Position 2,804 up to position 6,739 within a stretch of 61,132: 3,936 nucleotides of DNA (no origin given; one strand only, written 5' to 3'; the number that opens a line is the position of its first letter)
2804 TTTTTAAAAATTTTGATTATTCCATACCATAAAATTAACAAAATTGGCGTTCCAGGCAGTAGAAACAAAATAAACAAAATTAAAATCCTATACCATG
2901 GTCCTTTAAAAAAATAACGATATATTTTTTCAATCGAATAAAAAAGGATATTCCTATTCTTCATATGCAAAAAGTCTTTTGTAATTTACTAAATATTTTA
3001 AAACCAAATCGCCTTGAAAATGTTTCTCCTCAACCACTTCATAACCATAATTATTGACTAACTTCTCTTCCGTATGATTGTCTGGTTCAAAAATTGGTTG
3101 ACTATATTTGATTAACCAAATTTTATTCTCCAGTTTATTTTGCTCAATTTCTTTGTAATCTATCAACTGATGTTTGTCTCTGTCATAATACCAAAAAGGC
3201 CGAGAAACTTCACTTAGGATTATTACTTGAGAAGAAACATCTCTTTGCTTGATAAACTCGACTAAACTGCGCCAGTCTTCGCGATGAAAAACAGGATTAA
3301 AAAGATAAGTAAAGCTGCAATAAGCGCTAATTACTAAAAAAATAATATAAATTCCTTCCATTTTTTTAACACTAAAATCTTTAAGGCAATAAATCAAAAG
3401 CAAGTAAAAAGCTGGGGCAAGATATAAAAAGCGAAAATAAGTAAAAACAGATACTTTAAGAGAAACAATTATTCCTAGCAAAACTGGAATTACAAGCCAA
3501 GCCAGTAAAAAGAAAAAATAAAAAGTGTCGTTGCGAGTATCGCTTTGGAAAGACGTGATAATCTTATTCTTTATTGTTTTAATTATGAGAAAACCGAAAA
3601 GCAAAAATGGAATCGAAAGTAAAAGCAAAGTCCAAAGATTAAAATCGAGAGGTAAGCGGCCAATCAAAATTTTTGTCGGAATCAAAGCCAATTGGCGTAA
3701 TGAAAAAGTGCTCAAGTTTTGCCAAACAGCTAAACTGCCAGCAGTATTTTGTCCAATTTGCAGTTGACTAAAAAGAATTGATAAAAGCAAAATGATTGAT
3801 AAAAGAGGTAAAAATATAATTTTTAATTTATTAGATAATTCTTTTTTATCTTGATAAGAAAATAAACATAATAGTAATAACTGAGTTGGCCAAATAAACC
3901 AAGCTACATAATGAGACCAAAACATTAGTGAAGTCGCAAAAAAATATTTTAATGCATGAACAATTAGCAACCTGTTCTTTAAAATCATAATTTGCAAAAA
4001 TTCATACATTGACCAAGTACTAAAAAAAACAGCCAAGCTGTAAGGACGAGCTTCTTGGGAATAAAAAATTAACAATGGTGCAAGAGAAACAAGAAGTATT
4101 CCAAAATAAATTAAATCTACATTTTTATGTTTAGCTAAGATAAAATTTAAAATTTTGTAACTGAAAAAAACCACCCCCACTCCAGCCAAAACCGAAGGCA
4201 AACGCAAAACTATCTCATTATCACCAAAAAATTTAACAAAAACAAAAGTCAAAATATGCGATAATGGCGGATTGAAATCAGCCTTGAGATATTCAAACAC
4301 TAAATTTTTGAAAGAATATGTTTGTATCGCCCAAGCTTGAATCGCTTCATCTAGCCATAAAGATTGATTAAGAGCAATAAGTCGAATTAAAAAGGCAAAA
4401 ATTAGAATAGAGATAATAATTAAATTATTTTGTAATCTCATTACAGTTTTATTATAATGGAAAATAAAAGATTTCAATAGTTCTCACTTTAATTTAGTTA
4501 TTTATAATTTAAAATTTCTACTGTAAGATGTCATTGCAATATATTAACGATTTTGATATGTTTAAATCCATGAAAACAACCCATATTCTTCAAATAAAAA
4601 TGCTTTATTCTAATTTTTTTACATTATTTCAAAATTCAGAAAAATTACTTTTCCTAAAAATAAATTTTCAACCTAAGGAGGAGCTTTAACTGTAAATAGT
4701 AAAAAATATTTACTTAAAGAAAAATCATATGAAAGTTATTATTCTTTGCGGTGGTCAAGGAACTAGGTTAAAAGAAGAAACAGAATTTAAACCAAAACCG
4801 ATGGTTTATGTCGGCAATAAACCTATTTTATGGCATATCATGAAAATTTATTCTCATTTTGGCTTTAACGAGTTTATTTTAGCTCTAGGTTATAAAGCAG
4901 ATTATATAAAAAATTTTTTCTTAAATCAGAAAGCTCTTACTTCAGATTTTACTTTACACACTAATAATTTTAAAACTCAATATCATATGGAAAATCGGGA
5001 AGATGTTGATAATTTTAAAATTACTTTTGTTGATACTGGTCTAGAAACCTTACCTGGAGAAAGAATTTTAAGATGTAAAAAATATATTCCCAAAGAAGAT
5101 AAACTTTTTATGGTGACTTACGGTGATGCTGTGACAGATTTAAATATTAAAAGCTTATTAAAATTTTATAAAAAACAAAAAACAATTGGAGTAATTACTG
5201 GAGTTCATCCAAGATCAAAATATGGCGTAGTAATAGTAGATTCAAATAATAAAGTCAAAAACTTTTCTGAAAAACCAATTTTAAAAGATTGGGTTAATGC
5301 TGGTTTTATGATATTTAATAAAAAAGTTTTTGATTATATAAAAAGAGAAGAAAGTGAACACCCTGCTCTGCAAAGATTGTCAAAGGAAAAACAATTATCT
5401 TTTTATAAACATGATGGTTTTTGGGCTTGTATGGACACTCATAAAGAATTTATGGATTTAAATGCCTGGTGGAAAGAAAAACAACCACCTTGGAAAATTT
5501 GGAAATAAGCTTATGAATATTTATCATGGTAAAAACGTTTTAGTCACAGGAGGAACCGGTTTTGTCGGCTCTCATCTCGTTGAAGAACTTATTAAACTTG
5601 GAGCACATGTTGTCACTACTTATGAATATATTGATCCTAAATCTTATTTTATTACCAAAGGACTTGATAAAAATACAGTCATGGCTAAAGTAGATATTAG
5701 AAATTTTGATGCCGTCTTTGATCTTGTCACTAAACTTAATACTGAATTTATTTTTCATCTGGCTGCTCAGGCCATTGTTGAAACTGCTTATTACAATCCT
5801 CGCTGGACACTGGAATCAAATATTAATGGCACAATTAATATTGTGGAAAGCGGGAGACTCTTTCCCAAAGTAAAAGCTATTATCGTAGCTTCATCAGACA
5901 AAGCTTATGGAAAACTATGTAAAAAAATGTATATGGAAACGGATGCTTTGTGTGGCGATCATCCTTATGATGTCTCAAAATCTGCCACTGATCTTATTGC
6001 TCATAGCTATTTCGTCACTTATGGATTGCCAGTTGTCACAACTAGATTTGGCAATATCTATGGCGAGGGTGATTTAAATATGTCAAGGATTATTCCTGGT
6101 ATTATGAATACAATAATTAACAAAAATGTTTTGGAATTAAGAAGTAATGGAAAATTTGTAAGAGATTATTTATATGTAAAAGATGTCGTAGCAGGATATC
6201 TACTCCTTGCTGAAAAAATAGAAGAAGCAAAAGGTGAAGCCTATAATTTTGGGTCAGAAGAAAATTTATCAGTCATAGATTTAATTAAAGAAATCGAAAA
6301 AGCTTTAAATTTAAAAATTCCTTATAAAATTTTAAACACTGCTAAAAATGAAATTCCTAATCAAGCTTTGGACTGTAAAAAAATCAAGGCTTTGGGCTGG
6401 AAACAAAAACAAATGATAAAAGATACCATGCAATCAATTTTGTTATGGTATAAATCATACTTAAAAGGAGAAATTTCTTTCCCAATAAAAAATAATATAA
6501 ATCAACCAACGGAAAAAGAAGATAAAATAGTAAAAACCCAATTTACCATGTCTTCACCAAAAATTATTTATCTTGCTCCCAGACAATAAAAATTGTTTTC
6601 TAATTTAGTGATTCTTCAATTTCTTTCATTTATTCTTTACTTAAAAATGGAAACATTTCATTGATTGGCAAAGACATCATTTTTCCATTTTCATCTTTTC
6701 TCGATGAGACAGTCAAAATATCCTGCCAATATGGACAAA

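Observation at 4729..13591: CDP-hexose cassette with an E1-type 3-dehydrase, ThDP enzyme, AspC-type aminotransferase and GNAT-DegT fusion, but no E3 reductase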

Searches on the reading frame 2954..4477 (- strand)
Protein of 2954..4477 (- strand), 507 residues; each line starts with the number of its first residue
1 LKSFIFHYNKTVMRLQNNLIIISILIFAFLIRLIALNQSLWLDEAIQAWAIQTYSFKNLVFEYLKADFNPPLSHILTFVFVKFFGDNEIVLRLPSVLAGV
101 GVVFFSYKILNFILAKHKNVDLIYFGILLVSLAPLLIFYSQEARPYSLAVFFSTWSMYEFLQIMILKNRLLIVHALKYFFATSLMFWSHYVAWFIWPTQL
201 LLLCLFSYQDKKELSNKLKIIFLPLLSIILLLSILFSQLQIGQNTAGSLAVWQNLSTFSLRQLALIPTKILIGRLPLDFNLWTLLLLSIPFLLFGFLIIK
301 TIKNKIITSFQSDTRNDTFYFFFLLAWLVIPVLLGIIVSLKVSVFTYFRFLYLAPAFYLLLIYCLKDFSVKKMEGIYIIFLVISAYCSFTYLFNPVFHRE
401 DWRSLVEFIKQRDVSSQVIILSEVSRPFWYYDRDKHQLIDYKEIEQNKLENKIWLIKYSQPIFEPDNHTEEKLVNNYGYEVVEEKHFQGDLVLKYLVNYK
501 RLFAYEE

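Call 5: search_protein_families(library=pfam, proteins=[window:2954-4477:-])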
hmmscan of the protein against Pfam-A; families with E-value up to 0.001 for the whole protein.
window:2954-4477:- (507 aa): 0 families

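Call 6: search_protein_families(library=ncbifam, proteins=[window:2954-4477:-])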
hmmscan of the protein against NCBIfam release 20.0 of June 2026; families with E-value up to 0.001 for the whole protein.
window:2954-4477:- (507 aa): 1 family
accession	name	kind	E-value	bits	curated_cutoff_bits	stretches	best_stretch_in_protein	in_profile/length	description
NF052499.1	MnslTaseMT1671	equivalog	1.8e-05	23.4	900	0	27-402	36-385/523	mannosyltransferase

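Call 66: search_solved_structures(query=window:2954-4477:-, max_evalue=10)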
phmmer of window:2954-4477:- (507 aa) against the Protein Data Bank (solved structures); distinct sequences matched with E-value up to 10: 0.

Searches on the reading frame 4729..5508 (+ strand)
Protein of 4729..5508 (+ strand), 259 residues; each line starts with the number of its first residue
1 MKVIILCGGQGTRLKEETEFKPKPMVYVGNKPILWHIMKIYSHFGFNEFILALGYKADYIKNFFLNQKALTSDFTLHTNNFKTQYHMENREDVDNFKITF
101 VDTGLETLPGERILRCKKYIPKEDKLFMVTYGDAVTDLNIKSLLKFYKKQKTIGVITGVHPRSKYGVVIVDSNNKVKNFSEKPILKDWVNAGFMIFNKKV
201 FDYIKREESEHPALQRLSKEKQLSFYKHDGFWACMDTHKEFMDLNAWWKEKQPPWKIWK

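Call 5: search_protein_families(library=pfam, proteins=[window:4729-5508:+])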
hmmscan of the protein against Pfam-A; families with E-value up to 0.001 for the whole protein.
window:4729-5508:+ (259 aa): 2 families
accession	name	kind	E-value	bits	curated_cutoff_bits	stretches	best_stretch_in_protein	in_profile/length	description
PF00483.29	NTP_transferase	-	1.1e-25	91.1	21.2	1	2-220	1-212/245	Nucleotidyl transferase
PF12804.13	NTP_transf_3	-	7.5e-06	26.7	27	1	3-57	1-50/160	MobA-like NTP transferase domain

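Call 6: search_protein_families(library=ncbifam, proteins=[window:4729-5508:+])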
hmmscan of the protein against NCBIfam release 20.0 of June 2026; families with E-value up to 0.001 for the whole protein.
window:4729-5508:+ (259 aa): 25 families
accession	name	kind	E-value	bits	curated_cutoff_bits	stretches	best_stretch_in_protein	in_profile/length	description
TIGR02623.1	G1P_cyt_trans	equivalog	2.5e-78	263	300.25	1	1-258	1-255/255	glucose-1-phosphate cytidylyltransferase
TIGR03992.1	Arch_glmU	subfamily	6e-28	97.8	292.1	2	1-71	1-71/393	bifunctional sugar-1-phosphate nucleotidylyltransferase/acetyltransferase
NF049965.1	GlMnHpPGnyltfHddC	equivalog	3.5e-20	72.6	300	1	1-207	1-178/221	D-glycero-D-manno-heptose 1-phosphate guanosyltransferase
NF052502.1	man1P_GTase_Rv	exception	4.2e-20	71.9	440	2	2-71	2-71/352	mannose-1-phosphate guanylyltransferase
NF041313.1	UDPGP_AglF_Halo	equivalog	2.9e-18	66.2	400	1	1-63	1-63/234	UTP--glucose-1-phosphate uridylyltransferase AglF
NF041173.1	Sug_nt_acttase_Thmprot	equivalog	1.2e-15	57.3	600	1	1-251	1-230/405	bifunctional sugar-1-phosphate nucleotidylyltransferase/acetyltransferase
TIGR01208.1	rmlA_long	equivalog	2.7e-14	52.8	320.25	2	2-74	1-74/353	glucose-1-phosphate thymidylyltransferase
NF045761.1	NAMPUrTaseMurU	equivalog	1.1e-13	51.6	250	1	1-63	1-63/226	N-acetylmuramate alpha-1-phosphate uridylyltransferase MurU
TIGR01099.1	galU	equivalog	1.2e-13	51.3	326.8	1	1-206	2-216/261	UTP--glucose-1-phosphate uridylyltransferase GalU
TIGR02091.1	glgC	equivalog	2.1e-12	46.8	424.9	2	124-256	113-267/364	glucose-1-phosphate adenylyltransferase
NF041135.1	IPPtranDIPPsyn_Thcocales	equivalog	8.8e-11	41.4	580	1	1-70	1-66/419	bifunctional L-myo-inositol-1-phosphate cytidylyltransferase/CDP-L-myo-inositol myo-inositolphosphotransferase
TIGR01173.1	glmU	equivalog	9e-11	41.3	366.85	1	1-199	1-175/452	bifunctional UDP-N-acetylglucosamine diphosphorylase/glucosamine-1-phosphate N-acetyltransferase GlmU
NF003670.0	PRK05293.1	equivalog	1.9e-10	40.2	470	1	115-245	108-255/382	glucose-1-phosphate adenylyltransferase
NF001947.0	PRK00725.1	subfamily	1.9e-08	33.5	470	0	3-31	19-47/426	glucose-1-phosphate adenylyltransferase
NF002772.0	PRK02862.1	equivalog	1.3e-07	30.8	537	0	127-190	119-185/429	glucose-1-phosphate adenylyltransferase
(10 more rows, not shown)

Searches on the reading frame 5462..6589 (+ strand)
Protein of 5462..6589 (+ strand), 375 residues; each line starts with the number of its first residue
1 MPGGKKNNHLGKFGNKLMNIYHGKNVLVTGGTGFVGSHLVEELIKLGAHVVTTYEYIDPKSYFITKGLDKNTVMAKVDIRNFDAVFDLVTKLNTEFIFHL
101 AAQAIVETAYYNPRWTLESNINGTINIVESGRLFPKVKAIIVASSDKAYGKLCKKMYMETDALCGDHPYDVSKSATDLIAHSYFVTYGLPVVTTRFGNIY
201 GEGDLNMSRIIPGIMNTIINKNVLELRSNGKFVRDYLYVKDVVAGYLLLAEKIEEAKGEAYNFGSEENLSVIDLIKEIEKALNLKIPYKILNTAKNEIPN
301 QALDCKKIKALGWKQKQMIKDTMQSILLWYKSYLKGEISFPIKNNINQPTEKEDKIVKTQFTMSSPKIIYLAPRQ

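Call 5: search_protein_families(library=pfam, proteins=[window:5462-6589:+])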
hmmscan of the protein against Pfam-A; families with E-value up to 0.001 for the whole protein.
window:5462-6589:+ (375 aa): 7 families
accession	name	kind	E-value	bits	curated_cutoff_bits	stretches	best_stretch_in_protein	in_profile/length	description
PF16363.11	GDP_Man_Dehyd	-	5.4e-46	158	27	1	27-324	1-330/332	GDP-mannose 4,6 dehydratase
PF01370.27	Epimerase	-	9.9e-45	153.3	20.9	1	26-264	1-240/240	NAD dependent epimerase/dehydratase family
PF02719.21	Polysacc_synt_2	-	1.7e-16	60.7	20.2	1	26-279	1-244/293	Polysaccharide biosynthesis protein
PF01073.25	3Beta_HSD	-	3.1e-15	56.4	22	1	27-257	1-236/280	3-beta hydroxysteroid dehydrogenase/isomerase family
PF07993.18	NAD_binding_4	-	2e-10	40.7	20.1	1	93-223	88-234/258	Male sterility protein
PF04321.23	RmlD_sub_bind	-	1.2e-09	38.1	27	1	25-306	2-261/287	RmlD substrate binding domain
PF00106.31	adh_short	-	0.00048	20.1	26.6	0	24-95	1-74/195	short chain dehydrogenase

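Call 6: search_protein_families(library=ncbifam, proteins=[window:5462-6589:+])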
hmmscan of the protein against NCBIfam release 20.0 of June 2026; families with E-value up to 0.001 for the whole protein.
window:5462-6589:+ (375 aa): 38 families (the best 25 are shown)
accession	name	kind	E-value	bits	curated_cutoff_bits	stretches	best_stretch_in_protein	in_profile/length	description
TIGR02622.1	CDP_4_6_dhtase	equivalog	2e-60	204.8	278.45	1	20-337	1-338/352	CDP-glucose 4,6-dehydratase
TIGR01181.1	dTDP_gluc_dehyt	equivalog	4e-46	157.6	365.1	1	26-332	2-313/321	dTDP-glucose 4,6-dehydratase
TIGR04180.1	EDH_00030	hypoth_equivalog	7.6e-42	143.4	475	1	26-289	1-263/297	NAD-dependent 4,6-dehydratase LegB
TIGR01179.1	galE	equivalog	2.5e-34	118.6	262.3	1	25-333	1-328/332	UDP-glucose 4-epimerase GalE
NF007582.0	PRK10217.1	equivalog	2.3e-29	102.6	698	1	24-331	2-332/355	dTDP-glucose 4,6-dehydratase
NF007490.0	PRK10084.1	subfamily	4.5e-24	85.1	649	1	25-332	2-336/361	dTDP-glucose 4,6-dehydratase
NF007956.0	PRK10675.1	subfamily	3e-22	79.2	394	2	25-174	2-154/338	UDP-glucose 4-epimerase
TIGR02197.1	heptose_epim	equivalog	1.6e-21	76.8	274.6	1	26-284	1-262/316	ADP-glyceromanno-heptose 6-epimerase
NF047922.1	GDPFucSynFcl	equivalog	2.5e-17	63.3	500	1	75-331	35-302/308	GDP-L-fucose synthase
NF011728.1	PRK15181.1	equivalog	5e-17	61.9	760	1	22-330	14-337/348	Vi polysaccharide biosynthesis UDP-N-acetylglucosaminuronic acid C-4 epimerase TviC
NF043036.1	ErythonDh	equivalog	1.1e-12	47.8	325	1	25-183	2-163/321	D-erythronate dehydrogenase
TIGR03589.1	PseB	equivalog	7.4e-12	44.8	407.75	1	21-150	2-130/324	UDP-N-acetylglucosamine 4,6-dehydratase (inverting)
TIGR03466.1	HpnA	hypoth_equivalog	1.2e-11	44.2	367.65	1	25-291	2-255/327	hopanoid-associated sugar epimerase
TIGR01472.1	gmd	equivalog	4.3e-10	39.3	415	1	26-290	3-276/342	GDP-mannose 4,6-dehydratase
TIGR01746.1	Thioester-redct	subfamily_domain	7.2e-10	38.6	213.35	1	118-285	110-285/371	thioester reductase domain-containing protein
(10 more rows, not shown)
